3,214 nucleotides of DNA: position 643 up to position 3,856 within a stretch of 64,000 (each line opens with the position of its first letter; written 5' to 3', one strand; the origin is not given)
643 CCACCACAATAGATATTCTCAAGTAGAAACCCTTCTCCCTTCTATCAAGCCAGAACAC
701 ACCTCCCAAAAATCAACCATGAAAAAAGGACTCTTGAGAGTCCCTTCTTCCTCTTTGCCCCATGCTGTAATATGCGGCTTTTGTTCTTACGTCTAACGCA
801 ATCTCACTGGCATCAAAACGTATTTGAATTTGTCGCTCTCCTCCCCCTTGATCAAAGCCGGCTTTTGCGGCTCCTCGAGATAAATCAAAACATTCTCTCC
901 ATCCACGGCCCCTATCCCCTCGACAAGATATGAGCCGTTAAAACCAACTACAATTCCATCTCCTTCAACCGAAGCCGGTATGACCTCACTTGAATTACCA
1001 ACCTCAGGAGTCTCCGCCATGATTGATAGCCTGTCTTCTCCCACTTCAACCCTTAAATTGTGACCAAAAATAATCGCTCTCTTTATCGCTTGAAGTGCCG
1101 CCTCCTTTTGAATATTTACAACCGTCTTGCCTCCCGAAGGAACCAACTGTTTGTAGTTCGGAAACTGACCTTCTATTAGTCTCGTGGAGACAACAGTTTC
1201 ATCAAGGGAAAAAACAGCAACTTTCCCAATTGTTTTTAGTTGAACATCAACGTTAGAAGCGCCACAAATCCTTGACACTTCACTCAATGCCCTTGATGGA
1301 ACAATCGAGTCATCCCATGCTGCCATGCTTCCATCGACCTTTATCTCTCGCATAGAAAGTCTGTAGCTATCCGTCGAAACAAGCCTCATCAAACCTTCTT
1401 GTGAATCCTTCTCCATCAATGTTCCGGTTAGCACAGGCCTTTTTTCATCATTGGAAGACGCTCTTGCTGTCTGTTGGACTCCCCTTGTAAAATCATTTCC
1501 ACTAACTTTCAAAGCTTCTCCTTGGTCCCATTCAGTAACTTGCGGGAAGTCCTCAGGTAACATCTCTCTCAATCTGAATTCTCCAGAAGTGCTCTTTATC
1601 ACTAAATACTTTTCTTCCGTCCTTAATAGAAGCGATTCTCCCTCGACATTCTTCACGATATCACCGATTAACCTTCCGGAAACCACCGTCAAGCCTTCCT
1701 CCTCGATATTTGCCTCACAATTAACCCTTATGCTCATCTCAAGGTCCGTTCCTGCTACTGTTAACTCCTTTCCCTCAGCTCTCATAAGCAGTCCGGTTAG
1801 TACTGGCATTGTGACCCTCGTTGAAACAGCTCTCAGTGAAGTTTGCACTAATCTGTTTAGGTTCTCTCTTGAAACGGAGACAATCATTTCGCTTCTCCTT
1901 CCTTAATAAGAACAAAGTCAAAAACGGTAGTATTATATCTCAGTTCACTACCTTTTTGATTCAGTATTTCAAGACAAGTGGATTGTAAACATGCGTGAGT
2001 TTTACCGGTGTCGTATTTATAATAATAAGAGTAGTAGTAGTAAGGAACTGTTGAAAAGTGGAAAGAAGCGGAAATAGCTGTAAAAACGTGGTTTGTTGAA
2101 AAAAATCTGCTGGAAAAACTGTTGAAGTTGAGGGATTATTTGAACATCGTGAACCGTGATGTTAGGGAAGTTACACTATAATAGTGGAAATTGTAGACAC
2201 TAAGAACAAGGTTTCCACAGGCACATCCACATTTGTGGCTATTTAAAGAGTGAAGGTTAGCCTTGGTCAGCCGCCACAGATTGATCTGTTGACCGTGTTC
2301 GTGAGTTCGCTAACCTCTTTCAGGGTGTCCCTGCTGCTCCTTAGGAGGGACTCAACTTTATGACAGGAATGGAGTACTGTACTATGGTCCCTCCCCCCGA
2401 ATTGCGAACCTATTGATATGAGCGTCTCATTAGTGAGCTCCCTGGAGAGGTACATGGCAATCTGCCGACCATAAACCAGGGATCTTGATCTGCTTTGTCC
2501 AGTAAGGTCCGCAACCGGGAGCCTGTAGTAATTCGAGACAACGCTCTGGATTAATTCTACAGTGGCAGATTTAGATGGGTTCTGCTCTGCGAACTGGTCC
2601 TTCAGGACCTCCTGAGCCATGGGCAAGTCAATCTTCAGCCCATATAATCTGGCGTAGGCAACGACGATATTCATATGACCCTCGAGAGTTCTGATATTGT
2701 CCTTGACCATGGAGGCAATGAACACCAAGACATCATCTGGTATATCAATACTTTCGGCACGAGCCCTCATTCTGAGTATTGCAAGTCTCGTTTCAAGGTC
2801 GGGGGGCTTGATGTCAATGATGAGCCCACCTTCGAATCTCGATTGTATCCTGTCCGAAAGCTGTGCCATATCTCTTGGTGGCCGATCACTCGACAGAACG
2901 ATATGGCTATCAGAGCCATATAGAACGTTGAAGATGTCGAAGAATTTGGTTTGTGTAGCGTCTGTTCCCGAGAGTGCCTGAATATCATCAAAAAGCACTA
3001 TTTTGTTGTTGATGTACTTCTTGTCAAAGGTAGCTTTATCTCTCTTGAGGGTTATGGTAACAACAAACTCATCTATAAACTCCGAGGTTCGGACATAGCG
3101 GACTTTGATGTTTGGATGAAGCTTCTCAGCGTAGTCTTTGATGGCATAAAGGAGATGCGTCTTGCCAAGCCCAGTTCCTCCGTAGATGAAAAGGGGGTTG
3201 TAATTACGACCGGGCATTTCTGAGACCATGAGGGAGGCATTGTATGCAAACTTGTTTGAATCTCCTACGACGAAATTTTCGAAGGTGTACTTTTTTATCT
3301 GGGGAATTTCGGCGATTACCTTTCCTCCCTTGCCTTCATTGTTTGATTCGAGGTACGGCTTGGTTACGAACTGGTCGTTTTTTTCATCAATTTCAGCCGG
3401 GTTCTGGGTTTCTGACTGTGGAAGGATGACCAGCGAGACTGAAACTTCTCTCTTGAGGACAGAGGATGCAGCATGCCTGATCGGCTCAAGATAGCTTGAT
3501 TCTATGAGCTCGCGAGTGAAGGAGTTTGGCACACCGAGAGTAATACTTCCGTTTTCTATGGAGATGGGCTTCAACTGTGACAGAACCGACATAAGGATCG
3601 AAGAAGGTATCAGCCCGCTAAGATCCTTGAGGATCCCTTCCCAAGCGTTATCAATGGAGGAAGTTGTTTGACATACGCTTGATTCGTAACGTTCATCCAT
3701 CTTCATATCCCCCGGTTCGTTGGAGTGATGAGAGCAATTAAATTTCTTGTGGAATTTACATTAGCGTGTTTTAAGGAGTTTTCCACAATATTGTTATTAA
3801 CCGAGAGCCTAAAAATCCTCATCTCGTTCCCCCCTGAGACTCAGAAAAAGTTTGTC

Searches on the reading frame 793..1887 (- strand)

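Call 76: search_protein_families(library=ncbifam, proteins=[window:793-1887:-], max_evalue=1e-10)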
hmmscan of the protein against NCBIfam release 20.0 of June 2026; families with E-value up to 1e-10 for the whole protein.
window:793-1887:- (364 aa): 3 families
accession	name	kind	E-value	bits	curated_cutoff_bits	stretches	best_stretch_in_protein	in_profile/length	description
TIGR00663.1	dnan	equivalog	8.2e-81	271.8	137.65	1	1-363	1-367/367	DNA polymerase III subunit beta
NF004184.0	PRK05643.3-2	equivalog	1.3e-36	126.4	443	1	1-362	1-374/375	DNA polymerase III subunit beta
NF011508.0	PRK14946.1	equivalog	4.4e-18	65.6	513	1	4-355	4-358/366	DNA polymerase III subunit beta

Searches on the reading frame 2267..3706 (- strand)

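Call 76: search_protein_families(library=ncbifam, proteins=[window:2267-3706:-], max_evalue=1e-10)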
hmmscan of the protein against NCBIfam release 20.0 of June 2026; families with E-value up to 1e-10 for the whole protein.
window:2267-3706:- (479 aa): 6 families
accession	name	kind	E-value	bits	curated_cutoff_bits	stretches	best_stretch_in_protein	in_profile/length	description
TIGR00362.1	DnaA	equivalog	2.4e-135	452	343.9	1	22-471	1-436/437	chromosomal replication initiator protein DnaA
NF001154.0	PRK00149.3-3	equivalog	1.9e-86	290.9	410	1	40-470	31-456/462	chromosomal replication initiator protein DnaA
NF009087.0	PRK12422.1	equivalog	4.2e-50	171.2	657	1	139-473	107-444/455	chromosomal replication initiator protein DnaA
TIGR03420.1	DnaA_homol_Hda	equivalog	1.2e-25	90.3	194.8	1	137-369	9-226/226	DnaA regulatory inactivator Hda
NF005982.0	PRK08084.1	equivalog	1.3e-14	54.4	268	1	141-368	20-233/235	DnaA inactivator Hda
NF038214.1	IS21_help_AAA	equivalog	6.4e-11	42.4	200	0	171-273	92-191/232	IS21-like element helper ATPase IstB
